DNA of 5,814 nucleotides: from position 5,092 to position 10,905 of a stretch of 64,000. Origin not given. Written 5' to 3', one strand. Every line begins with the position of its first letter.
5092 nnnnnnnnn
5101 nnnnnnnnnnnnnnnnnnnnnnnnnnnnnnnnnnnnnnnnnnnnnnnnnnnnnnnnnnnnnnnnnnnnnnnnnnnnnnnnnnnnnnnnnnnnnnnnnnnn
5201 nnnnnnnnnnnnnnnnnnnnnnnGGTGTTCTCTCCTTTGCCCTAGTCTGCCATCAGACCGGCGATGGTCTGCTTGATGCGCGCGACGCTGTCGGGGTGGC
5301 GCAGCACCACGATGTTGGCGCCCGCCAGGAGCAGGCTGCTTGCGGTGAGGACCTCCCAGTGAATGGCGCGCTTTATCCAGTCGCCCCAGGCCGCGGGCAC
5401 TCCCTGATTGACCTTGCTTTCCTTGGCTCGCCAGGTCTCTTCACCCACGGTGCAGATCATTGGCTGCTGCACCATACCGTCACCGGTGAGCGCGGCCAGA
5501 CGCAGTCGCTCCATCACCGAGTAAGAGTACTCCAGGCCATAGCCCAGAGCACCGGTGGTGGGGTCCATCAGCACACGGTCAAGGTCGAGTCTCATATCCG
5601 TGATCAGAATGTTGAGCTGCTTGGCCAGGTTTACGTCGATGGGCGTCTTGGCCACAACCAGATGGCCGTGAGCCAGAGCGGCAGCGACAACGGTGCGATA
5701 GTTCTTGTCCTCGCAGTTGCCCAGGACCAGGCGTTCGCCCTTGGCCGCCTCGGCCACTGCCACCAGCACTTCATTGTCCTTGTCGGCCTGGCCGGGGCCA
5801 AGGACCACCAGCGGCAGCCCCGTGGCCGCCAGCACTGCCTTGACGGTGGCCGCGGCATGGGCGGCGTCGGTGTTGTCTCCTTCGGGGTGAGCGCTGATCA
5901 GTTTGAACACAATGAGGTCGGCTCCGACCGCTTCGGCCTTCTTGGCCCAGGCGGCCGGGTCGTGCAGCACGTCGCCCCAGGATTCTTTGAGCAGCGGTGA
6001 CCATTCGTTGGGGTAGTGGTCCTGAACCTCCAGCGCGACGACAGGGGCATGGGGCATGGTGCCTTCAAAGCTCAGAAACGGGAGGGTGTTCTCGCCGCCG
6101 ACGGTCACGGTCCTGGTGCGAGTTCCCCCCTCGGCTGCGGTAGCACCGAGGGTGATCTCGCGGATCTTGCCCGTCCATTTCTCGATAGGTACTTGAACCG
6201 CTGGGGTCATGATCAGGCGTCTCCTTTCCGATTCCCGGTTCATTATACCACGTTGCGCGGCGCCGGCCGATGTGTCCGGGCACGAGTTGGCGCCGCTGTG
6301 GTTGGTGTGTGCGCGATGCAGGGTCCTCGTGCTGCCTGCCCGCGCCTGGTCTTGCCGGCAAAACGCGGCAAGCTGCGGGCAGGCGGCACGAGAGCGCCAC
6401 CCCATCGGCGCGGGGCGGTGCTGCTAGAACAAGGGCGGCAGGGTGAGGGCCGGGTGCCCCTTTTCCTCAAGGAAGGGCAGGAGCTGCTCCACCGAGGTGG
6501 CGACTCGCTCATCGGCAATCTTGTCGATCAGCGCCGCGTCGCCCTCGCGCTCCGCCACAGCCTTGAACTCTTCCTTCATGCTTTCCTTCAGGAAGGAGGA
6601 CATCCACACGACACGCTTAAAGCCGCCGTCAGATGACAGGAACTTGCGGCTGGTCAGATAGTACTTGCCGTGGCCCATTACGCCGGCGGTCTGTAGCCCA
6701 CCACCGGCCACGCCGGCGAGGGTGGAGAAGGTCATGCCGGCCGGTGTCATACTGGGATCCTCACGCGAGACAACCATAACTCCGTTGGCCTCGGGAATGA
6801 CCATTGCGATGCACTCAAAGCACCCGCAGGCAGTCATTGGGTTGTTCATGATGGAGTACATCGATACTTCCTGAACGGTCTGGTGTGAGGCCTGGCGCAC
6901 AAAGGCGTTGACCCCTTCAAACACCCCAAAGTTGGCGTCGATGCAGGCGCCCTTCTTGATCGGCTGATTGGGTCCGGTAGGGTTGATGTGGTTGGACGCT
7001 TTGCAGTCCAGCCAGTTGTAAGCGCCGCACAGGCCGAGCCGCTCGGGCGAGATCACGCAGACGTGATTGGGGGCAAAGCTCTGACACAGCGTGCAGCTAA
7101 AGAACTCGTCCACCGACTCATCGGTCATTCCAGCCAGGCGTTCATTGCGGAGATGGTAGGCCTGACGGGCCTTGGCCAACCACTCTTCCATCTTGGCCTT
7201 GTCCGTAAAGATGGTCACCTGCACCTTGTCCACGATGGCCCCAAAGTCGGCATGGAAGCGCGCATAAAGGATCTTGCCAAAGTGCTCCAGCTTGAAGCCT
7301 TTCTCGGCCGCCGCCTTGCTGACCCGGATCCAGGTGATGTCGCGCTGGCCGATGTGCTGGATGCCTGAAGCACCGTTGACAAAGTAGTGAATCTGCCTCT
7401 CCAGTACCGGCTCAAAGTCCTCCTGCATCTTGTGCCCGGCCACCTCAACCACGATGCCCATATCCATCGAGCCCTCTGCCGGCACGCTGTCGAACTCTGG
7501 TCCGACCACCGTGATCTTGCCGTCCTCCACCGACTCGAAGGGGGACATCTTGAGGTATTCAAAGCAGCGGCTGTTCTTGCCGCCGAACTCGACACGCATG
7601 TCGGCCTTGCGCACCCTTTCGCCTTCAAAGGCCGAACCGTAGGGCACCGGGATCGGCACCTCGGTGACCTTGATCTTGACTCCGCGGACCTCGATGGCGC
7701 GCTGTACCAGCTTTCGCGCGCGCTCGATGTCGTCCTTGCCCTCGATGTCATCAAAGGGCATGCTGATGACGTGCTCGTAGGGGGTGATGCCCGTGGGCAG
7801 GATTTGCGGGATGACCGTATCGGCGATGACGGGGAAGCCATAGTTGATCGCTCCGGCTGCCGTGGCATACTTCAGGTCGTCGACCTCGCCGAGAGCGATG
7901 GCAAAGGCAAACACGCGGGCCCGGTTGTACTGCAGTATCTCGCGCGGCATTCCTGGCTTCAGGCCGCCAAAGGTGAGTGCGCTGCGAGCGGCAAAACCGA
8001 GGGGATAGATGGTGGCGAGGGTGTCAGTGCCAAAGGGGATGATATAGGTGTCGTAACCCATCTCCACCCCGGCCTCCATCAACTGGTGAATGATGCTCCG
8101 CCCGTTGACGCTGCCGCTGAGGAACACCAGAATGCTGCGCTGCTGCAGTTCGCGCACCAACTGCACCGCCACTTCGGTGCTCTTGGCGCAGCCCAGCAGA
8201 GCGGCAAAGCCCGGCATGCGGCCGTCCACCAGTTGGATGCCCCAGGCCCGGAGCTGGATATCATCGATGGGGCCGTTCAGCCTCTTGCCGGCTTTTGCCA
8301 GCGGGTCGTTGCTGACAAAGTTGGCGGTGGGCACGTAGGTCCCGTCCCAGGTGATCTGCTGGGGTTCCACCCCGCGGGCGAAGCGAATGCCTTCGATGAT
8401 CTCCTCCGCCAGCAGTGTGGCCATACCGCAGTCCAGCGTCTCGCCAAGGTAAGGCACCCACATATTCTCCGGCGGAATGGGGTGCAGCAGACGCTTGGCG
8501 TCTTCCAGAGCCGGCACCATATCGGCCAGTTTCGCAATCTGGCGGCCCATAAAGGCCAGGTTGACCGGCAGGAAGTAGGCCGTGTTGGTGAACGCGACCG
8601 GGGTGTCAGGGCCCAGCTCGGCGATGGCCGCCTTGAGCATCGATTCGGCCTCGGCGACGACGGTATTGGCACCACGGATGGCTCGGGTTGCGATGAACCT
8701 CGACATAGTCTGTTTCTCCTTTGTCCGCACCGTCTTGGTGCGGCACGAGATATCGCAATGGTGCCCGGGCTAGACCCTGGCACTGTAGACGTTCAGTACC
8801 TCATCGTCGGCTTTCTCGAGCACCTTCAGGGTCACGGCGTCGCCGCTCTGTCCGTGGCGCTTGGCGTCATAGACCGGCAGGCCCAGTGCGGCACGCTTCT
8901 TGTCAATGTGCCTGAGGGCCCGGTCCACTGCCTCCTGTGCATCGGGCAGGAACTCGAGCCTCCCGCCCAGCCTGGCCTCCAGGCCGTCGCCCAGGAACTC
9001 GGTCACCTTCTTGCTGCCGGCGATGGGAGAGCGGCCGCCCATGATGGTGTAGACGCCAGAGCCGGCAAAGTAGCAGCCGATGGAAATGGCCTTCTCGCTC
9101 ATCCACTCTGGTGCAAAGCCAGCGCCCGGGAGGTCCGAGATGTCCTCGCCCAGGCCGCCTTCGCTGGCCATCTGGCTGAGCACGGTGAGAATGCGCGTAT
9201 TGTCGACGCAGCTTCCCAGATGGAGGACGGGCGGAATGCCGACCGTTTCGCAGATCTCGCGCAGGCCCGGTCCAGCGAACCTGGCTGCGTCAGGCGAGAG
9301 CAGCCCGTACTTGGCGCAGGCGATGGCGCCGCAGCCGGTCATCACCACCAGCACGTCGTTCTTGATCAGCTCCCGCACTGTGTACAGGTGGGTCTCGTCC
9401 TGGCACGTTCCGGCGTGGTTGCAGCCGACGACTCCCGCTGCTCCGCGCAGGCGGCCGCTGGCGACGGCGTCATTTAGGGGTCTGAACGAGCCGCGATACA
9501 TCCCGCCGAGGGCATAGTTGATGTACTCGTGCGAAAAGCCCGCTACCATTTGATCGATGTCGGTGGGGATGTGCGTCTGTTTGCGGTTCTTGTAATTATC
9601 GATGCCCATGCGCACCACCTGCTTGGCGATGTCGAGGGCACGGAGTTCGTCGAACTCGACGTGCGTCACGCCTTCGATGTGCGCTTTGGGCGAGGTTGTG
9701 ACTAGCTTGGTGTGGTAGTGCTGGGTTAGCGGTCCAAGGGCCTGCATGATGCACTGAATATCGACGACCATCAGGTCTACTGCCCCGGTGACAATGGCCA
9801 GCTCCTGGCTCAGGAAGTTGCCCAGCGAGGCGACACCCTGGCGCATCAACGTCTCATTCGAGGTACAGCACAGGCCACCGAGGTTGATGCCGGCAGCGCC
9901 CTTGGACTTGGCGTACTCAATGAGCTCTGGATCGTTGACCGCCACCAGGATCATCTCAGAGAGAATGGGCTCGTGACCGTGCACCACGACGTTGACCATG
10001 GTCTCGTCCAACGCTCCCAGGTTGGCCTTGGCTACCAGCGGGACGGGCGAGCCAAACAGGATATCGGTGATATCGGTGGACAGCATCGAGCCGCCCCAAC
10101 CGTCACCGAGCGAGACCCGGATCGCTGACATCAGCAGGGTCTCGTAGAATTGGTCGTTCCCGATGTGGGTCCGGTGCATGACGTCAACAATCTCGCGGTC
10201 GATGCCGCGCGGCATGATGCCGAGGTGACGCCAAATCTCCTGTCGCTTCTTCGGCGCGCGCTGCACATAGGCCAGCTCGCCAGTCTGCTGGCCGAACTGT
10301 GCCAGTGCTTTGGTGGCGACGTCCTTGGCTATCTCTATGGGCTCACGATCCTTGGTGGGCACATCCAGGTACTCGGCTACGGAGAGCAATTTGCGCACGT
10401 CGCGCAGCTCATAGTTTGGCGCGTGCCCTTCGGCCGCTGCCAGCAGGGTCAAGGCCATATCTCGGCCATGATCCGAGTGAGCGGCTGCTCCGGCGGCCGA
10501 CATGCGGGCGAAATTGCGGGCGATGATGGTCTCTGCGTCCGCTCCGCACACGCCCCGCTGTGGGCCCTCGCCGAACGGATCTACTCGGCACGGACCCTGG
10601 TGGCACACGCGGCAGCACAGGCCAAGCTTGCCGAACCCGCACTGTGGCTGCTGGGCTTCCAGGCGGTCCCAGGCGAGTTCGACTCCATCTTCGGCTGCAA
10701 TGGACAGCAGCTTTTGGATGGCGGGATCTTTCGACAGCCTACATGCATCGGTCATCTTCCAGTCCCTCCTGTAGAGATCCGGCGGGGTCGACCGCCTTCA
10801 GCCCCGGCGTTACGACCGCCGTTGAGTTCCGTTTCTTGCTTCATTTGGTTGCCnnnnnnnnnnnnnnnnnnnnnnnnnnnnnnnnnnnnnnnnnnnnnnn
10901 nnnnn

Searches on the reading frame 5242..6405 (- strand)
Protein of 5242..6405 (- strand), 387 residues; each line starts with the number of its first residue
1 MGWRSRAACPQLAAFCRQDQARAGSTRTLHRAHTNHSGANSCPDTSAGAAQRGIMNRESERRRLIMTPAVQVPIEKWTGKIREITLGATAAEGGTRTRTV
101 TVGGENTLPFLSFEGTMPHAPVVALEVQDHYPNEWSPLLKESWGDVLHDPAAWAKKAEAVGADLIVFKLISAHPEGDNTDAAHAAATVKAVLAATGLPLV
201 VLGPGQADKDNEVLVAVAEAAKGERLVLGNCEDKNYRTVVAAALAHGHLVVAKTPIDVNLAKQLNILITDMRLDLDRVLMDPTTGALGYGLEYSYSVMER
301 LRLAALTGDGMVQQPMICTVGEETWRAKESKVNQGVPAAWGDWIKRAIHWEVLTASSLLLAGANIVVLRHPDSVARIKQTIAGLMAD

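Call 21: search_protein_families(library=pfam, proteins=[window:5242-6405:-], max_evalue=0.00001)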
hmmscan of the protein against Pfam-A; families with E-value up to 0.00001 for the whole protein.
window:5242-6405:- (387 aa): 1 family
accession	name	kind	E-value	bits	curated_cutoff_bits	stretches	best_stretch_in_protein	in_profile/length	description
PF03599.22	CdhD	-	1.1e-39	136.8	24.8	1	84-368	2-240/387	CO dehydrogenase/acetyl-CoA synthase delta subunit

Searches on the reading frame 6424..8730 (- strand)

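Call 21: search_protein_families(library=pfam, proteins=[window:6424-8730:-], max_evalue=0.00001)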
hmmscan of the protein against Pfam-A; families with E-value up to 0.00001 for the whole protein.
window:6424-8730:- (768 aa): 3 families
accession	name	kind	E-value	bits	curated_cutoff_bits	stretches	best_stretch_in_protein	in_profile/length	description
PF19436.4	ACS_CODH_B_C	-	1.6e-113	378.7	25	1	525-767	1-244/245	ACS/CODH beta subunit C-terminal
PF03598.20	CdhC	-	3.8e-65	218.9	24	1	360-513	1-154/155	CO dehydrogenase/acetyl-CoA synthase complex beta subunit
PF18537.6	CODH_A_N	-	1.3e-22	80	32.2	1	29-117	1-82/83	Carbon monoxide dehydrogenase subunit alpha N-terminal domain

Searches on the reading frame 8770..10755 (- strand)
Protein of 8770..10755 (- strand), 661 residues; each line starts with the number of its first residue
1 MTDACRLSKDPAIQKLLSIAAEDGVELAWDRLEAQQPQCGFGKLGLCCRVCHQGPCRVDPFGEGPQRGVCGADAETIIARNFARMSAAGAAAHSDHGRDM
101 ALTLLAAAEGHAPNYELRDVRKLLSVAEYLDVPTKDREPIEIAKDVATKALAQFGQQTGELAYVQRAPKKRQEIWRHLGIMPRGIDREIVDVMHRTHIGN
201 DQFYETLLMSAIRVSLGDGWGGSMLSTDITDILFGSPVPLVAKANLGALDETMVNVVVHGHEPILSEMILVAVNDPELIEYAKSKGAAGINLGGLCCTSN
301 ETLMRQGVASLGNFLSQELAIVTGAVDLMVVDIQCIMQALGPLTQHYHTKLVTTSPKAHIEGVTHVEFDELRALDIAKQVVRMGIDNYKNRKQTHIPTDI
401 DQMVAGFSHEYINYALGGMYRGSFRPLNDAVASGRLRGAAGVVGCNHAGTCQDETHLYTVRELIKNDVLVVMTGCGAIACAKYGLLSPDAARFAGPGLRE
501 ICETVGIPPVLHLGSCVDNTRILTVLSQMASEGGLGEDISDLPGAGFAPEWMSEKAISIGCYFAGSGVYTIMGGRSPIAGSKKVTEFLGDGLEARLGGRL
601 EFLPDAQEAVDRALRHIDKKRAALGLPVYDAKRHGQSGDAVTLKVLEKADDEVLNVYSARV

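Call 21: search_protein_families(library=pfam, proteins=[window:8770-10755:-], max_evalue=0.00001)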
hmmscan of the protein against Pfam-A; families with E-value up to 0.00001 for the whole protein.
window:8770-10755:- (661 aa): 1 family
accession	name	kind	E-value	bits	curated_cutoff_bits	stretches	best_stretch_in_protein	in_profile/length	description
PF03063.25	Prismane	-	1.6e-160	535.6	27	1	46-606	1-512/513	Prismane/CO dehydrogenase family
